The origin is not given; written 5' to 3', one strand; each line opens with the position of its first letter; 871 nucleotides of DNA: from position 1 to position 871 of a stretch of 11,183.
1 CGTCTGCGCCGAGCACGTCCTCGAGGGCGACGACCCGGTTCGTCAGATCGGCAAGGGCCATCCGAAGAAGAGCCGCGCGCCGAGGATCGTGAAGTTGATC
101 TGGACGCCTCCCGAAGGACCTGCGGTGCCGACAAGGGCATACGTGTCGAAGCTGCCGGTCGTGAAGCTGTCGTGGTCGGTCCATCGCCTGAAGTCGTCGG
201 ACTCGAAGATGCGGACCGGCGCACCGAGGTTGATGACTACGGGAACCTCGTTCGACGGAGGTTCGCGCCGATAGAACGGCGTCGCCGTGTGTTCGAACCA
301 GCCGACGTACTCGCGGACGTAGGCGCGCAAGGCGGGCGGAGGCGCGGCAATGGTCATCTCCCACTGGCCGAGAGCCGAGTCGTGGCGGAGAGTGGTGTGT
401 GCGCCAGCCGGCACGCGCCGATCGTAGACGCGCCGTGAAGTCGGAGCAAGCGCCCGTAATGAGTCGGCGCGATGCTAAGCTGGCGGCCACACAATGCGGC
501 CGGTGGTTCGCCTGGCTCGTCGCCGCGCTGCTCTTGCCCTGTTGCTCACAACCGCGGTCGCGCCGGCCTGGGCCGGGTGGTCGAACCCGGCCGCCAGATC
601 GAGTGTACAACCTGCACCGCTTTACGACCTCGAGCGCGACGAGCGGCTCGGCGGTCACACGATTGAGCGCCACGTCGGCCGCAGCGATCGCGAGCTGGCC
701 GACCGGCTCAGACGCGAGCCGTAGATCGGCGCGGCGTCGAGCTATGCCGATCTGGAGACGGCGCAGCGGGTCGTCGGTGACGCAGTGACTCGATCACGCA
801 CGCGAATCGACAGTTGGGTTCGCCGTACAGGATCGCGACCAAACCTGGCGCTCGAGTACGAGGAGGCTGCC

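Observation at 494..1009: Standalone secreted RNase A-like toxin gene inactivated by a single in-frame amber codon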

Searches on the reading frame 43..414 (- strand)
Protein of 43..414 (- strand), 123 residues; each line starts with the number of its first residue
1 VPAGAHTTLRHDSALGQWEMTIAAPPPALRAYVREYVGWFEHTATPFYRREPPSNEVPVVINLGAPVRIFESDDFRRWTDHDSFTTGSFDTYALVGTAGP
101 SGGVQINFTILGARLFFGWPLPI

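Call 6: search_protein_families(library=pfam, proteins=[window:43-414:-], max_evalue=1)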
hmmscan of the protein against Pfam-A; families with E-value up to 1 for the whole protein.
window:43-414:- (123 aa): 1 family
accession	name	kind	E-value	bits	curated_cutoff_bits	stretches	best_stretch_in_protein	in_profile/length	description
PF20240.3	DUF6597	-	0.00024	21.6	27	1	24-121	4-94/103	Domain of unknown function (DUF6597)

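Call 7: search_protein_families(library=ncbifam, proteins=[window:43-414:-], max_evalue=1)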
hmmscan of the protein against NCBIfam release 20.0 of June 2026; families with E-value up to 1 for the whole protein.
window:43-414:- (123 aa): 0 families

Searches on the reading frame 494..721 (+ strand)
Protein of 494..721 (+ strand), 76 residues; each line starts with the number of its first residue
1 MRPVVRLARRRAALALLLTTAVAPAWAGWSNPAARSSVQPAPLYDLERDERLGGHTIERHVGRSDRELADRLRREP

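Call 16: find_encoding_contigs(protein=window:494-721:+, flank=3000)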
Protein seq(76 aa) (76 aa): no gene with exactly this product is on record in the collection.
